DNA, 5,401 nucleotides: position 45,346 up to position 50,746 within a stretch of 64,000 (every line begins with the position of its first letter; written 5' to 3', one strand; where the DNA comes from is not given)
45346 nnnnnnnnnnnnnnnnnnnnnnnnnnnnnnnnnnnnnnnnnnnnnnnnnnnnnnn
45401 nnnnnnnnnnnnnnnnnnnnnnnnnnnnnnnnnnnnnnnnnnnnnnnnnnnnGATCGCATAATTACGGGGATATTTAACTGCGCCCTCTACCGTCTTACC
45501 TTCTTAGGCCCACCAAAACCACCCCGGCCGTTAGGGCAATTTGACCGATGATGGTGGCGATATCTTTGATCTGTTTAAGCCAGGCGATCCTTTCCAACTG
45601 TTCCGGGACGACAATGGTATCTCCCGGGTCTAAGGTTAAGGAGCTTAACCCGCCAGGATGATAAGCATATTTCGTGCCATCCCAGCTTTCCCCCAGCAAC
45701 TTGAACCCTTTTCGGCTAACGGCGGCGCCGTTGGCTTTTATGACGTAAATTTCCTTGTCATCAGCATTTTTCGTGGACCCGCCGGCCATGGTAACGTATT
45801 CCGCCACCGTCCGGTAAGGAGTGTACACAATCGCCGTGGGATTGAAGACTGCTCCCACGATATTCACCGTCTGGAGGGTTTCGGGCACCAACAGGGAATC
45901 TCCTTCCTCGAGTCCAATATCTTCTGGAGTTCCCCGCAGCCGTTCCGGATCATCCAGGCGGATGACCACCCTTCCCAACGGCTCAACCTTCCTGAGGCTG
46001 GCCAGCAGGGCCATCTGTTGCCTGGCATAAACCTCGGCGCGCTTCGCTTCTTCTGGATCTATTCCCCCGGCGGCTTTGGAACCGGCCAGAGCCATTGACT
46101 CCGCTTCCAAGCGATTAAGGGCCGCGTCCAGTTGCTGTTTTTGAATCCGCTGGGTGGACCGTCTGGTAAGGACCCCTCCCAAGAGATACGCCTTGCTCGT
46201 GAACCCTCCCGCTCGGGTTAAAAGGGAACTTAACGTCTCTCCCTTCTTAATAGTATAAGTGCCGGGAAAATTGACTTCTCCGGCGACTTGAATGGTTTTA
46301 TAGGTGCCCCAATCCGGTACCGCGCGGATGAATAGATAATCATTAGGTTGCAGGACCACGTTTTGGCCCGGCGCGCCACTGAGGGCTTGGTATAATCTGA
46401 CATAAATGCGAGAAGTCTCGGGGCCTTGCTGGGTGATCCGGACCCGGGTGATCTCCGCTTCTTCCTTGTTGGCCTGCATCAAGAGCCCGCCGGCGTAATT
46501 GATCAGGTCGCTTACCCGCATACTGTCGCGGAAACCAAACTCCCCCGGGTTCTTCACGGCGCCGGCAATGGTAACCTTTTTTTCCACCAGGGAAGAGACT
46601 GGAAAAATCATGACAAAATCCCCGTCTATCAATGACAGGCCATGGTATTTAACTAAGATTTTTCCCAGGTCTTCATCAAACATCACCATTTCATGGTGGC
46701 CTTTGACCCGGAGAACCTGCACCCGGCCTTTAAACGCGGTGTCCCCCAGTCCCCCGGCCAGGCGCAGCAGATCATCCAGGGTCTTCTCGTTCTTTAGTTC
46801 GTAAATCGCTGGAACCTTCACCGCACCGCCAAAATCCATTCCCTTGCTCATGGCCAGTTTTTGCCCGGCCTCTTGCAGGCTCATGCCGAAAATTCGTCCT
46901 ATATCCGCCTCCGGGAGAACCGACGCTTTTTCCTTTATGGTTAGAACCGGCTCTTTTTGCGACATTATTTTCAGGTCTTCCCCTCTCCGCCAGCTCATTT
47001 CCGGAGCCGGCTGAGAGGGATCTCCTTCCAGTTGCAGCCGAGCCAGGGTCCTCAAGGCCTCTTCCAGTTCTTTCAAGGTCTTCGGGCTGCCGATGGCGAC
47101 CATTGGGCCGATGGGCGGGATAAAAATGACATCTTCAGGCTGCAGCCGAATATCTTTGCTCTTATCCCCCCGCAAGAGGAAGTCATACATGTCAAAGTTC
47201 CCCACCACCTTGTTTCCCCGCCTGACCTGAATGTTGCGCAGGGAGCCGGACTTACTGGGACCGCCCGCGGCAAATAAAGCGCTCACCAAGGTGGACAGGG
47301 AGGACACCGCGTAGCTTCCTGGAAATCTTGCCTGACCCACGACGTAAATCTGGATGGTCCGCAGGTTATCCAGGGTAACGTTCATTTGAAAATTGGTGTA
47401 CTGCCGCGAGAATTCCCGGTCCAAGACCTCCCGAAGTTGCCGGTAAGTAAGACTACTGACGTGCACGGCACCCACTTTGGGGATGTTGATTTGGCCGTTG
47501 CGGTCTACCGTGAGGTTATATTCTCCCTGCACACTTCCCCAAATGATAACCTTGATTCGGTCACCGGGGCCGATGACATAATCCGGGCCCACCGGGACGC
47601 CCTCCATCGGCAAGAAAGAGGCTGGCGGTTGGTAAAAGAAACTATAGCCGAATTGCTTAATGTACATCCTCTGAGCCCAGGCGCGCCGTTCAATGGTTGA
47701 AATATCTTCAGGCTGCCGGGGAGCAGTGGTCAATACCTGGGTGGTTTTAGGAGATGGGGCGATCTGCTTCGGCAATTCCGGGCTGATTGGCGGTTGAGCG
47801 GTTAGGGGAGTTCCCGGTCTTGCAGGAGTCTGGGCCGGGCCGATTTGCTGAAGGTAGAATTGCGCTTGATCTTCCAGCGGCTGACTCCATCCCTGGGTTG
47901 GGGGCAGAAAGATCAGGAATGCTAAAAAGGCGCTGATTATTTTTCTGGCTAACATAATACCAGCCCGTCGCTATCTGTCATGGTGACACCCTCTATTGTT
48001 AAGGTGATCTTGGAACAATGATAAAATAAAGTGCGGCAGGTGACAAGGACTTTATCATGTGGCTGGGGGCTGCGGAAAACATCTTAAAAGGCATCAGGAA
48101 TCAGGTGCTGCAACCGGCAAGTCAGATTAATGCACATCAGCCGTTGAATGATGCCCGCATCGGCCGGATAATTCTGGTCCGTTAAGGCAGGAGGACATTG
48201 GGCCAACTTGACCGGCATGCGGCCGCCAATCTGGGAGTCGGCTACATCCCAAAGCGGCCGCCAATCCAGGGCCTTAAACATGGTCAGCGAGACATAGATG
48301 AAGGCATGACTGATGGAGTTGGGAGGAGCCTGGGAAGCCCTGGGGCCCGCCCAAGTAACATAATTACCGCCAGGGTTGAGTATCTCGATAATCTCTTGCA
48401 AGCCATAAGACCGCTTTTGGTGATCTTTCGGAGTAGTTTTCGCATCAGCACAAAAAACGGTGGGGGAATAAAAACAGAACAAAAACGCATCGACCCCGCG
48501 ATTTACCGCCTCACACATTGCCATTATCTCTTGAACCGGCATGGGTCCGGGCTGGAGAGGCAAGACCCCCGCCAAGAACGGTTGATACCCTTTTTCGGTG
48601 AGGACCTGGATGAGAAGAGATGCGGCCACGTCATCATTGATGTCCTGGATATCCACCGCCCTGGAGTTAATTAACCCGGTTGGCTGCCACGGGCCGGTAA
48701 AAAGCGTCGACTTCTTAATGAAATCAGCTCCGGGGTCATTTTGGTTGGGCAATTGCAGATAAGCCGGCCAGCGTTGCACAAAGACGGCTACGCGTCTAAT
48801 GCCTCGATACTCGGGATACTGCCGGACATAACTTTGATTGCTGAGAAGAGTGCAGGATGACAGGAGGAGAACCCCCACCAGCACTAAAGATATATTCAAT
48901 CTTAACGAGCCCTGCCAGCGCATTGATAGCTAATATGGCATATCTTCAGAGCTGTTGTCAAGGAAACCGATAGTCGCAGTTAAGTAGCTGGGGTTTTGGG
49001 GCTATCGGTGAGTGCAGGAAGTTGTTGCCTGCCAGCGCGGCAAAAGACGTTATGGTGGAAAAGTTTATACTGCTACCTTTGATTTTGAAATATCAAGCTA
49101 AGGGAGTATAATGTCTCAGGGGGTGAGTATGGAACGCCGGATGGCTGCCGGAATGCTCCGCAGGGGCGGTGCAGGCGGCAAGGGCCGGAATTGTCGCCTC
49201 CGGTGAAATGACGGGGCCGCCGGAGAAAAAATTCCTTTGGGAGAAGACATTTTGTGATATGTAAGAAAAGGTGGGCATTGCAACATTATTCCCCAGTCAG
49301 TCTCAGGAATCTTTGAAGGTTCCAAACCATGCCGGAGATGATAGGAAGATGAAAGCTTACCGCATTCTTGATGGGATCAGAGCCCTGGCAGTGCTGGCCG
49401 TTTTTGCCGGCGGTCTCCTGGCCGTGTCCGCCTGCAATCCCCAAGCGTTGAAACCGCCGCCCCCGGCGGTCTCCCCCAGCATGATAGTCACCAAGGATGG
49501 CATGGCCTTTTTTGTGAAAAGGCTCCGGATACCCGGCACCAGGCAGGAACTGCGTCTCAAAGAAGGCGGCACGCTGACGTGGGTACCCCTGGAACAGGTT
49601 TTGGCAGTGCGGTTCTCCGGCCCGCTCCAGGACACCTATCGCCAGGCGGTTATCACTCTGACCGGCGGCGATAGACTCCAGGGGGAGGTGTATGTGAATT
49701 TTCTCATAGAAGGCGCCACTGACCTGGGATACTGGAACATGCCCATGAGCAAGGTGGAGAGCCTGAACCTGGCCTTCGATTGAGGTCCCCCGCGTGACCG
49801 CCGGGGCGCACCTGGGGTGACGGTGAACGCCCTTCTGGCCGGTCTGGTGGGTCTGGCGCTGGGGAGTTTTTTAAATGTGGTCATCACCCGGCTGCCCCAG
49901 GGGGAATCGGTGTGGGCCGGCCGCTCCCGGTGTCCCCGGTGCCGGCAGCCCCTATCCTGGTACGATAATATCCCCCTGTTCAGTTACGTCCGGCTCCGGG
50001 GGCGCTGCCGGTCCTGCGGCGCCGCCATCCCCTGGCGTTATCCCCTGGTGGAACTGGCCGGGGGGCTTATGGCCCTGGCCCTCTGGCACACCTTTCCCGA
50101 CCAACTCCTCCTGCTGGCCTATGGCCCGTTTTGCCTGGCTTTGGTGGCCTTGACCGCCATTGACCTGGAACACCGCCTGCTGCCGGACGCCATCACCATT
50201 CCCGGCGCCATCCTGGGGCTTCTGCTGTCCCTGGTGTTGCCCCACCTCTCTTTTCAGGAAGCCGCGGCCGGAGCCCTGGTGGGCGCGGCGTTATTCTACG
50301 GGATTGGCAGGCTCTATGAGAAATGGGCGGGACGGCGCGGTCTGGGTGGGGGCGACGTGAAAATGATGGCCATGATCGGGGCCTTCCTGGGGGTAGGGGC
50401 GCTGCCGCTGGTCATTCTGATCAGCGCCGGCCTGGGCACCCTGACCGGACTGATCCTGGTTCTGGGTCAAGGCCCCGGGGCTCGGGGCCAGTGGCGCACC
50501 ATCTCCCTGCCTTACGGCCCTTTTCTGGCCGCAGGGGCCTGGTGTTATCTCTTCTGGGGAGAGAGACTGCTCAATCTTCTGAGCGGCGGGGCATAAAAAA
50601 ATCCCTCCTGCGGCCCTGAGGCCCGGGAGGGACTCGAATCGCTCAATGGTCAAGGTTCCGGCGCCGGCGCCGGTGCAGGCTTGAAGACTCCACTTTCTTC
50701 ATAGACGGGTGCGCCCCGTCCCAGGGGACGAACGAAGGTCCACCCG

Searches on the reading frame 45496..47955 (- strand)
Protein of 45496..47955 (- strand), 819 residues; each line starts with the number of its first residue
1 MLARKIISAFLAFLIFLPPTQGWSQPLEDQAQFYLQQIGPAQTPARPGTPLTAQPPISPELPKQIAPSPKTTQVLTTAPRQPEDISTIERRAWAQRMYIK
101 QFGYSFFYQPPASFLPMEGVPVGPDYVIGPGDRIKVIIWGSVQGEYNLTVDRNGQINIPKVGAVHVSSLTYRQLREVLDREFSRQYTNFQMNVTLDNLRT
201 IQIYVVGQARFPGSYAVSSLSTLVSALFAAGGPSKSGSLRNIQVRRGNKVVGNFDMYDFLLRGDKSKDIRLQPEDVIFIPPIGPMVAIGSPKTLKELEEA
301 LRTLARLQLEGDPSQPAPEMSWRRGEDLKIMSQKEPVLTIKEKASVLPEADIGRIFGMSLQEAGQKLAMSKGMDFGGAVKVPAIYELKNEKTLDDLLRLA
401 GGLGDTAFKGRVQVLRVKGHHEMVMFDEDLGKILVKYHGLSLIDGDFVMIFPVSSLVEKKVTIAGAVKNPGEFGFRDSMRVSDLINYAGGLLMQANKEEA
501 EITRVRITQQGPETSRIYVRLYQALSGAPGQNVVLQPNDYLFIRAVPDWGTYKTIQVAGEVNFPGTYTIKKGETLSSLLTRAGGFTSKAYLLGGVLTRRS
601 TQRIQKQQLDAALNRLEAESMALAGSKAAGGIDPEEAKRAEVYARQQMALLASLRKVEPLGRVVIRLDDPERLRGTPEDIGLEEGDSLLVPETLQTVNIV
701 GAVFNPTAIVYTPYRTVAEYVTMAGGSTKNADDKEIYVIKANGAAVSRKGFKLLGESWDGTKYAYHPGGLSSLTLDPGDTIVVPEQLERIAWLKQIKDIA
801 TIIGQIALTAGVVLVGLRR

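Call 9: search_protein_families(library=pfam, proteins=[window:45496-47955:-], max_evalue=0.001)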
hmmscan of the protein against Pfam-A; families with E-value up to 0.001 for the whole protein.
window:45496-47955:- (819 aa): 3 families
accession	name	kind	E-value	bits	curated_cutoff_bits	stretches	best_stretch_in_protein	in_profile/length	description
PF10531.15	SLBB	-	1.5e-42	143.7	27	5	555-595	2-42/55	SLBB domain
PF22461.2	SLBB_2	-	6.1e-34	116.4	27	3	459-543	1-79/79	SLBB domain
PF02563.21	Poly_export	-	2.1e-22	79.5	28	1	121-195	2-76/77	Polysaccharide biosynthesis/export protein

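Call 64: search_protein_families(library=ncbifam, proteins=[window:45496-47955:-], max_evalue=0.01)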
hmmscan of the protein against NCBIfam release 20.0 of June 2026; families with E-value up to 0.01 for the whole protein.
window:45496-47955:- (819 aa): 7 families
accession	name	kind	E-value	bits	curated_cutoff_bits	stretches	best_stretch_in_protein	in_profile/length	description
TIGR03027.2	pepcterm_export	equivalog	6.7e-42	143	180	3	125-280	2-165/169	XrtA/PEP-CTERM system exopolysaccharide export protein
TIGR03028.1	EpsE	equivalog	1.5e-28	99.7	262.65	2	125-279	1-159/239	polysaccharide export protein EpsE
NF011658.0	PRK15078.1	subfamily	4.3e-25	88.3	333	2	126-280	85-250/380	polysaccharide export protein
NF041843.1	EpsY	equivalog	3.2e-15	55.9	320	1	125-277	52-208/211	exopolysaccharide export protein EpsY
NF045978.1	ComEA_MAG0490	equivalog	3.3e-11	43.2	98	1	552-582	40-70/162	MAG0490 family ComEA-like DNA-binding protein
NF011722.0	PRK15175.1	equivalog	1.2e-06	27.6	456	1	148-279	105-234/355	Vi polysaccharide ABC transporter protein VexA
TIGR01959.1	nuoF_fam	equivalog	4.5e-05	22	558.65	0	552-627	234-308/410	NADH-quinone oxidoreductase subunit NuoF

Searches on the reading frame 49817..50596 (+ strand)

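Call 10: search_protein_families(library=pfam, proteins=[window:49817-50596:+], max_evalue=0.001)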
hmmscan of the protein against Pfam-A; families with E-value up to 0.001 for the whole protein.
window:49817-50596:+ (259 aa): 2 families
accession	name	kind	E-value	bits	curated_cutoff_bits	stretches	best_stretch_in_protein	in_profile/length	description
PF06750.18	A24_N_bact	-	3.2e-34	117.3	23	1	10-92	1-83/84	Bacterial Peptidase A24 N-terminal domain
PF01478.23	Peptidase_A24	-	6.3e-21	75.2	26.5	1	105-211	3-103/104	Type IV leader peptidase family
